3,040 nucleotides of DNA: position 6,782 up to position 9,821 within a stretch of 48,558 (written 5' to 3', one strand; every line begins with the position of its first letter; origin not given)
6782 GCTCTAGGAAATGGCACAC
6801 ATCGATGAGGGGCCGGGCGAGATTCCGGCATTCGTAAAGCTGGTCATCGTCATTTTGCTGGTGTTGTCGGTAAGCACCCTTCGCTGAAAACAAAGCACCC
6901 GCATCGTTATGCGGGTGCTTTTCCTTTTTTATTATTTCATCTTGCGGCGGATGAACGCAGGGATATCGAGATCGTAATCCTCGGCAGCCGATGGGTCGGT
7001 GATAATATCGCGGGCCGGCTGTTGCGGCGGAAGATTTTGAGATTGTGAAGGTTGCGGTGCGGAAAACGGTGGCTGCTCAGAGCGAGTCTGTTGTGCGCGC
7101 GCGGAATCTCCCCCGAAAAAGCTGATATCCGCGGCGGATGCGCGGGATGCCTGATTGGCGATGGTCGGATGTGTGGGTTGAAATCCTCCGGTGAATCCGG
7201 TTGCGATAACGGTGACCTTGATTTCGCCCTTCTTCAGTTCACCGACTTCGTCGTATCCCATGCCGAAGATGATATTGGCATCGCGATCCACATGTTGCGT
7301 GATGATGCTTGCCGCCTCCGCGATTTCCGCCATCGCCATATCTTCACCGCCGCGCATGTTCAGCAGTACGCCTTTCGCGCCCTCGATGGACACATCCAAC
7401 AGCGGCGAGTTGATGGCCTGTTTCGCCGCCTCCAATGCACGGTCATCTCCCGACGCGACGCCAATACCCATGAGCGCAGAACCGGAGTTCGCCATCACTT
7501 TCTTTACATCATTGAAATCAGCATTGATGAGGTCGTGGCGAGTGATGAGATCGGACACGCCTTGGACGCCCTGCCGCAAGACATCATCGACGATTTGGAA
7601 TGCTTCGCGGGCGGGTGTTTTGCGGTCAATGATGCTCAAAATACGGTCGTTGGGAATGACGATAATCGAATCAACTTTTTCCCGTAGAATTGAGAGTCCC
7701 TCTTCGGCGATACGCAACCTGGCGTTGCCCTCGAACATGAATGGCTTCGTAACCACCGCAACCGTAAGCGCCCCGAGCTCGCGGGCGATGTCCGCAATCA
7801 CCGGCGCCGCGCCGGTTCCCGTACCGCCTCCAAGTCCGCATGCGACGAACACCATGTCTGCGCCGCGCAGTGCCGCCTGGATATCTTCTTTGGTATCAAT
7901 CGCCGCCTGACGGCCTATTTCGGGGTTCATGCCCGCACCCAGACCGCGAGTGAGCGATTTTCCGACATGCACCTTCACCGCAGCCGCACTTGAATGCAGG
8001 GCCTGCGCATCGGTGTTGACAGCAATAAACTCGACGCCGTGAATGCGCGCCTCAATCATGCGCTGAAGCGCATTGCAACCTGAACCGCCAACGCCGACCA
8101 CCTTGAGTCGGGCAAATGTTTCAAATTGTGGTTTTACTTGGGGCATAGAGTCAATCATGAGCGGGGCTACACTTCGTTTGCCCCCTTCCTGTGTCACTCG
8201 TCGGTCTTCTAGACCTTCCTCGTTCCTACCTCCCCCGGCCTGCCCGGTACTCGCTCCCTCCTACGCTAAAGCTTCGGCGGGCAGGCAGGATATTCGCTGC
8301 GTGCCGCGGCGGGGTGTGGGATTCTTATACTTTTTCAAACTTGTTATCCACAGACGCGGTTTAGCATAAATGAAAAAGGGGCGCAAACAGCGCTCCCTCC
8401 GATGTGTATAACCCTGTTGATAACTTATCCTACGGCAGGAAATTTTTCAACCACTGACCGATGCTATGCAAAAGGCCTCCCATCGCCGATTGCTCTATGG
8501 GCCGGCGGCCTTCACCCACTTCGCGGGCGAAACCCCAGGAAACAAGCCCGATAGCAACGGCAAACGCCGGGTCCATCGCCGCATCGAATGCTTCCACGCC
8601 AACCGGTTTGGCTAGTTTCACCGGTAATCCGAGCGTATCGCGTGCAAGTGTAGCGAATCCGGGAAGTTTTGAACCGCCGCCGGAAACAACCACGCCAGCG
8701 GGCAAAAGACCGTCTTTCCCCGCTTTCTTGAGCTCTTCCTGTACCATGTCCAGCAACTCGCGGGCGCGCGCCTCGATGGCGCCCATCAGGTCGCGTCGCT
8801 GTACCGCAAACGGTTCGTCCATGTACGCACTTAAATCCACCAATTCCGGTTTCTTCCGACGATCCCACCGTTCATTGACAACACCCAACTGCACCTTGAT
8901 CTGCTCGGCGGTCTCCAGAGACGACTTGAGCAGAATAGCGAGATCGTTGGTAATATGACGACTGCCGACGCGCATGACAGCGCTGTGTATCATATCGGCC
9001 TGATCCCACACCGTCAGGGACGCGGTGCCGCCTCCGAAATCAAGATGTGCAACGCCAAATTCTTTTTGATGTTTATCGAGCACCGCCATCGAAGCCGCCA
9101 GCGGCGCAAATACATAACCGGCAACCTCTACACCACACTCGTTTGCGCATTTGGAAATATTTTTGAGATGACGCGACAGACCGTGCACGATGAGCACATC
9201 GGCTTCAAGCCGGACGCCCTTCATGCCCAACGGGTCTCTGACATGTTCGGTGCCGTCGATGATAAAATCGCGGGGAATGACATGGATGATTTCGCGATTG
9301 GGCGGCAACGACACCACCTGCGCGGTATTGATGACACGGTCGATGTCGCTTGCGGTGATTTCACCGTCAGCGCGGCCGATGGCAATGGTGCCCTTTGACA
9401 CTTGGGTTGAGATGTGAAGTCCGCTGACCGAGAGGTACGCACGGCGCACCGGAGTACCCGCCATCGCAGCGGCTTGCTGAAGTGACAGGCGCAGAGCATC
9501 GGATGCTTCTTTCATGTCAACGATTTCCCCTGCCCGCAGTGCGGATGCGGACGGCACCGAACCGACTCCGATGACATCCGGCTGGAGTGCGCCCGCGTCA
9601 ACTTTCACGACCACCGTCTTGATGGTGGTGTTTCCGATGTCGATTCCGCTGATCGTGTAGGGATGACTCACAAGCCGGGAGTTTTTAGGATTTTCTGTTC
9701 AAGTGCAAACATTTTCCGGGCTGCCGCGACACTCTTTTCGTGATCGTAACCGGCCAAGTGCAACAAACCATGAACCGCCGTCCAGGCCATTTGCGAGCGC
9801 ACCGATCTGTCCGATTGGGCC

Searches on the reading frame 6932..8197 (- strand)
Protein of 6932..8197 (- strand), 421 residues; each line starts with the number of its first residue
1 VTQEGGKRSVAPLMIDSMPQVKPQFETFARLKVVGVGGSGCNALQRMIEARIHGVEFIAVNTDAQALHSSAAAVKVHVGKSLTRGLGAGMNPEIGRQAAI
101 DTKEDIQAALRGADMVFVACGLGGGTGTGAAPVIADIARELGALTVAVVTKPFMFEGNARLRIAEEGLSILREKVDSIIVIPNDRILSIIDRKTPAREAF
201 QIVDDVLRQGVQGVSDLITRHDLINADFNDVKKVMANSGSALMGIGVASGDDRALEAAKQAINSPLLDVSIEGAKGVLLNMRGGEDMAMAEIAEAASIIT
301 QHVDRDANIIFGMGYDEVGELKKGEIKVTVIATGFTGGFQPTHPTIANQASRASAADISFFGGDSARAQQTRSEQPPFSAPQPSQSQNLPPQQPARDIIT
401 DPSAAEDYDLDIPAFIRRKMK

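Call 64: search_protein_families(library=pfam, proteins=[window:6932-8197:-], max_evalue=0.001)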
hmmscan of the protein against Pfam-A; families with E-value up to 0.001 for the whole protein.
window:6932-8197:- (421 aa): 3 families
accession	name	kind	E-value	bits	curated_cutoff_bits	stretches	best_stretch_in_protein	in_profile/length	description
PF00091.31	Tubulin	-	4.8e-47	161.1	33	1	31-191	2-190/190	Tubulin/FtsZ family, GTPase domain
PF12327.13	FtsZ_C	-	2.7e-30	105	27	1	239-335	1-94/95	FtsZ family, C-terminal domain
PF13809.12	Tubulin_2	-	0.00012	21.9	27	0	33-70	2-48/356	Tubulin like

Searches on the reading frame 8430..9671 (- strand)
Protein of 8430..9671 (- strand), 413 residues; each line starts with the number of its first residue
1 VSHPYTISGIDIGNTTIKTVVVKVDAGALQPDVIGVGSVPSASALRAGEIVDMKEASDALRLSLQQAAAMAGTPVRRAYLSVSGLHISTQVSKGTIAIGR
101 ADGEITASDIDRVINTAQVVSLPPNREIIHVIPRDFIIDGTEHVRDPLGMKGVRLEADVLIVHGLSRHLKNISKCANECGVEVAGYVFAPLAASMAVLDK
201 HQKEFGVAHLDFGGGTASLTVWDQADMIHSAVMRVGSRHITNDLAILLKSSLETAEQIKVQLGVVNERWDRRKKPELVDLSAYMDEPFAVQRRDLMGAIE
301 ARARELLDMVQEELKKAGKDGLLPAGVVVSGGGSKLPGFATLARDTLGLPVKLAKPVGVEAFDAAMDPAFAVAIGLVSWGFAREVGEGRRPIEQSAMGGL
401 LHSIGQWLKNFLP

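Call 64: search_protein_families(library=pfam, proteins=[window:8430-9671:-], max_evalue=0.001)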
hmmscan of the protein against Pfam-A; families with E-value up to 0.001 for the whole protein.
window:8430-9671:- (413 aa): 5 families
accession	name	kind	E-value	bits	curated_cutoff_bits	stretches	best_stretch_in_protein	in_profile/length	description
PF02491.25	SHS2_FTSA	-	3.4e-28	98.3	25.4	1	84-162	1-78/79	SHS2 domain inserted in FTSA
PF14450.12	FtsA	-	7.9e-28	97.8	31.8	2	208-375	1-127/127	Cell division protein FtsA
PF06723.19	MreB_Mbl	-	1.4e-11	44.3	27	1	172-355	112-305/327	MreB/Mbl protein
PF11104.14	PilM_2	-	2.9e-07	30.2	27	0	9-70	1-61/340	Type IV pilus assembly protein PilM;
PF06277.17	EutA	-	3.4e-05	23.4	27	1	201-286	139-225/475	Ethanolamine utilisation protein EutA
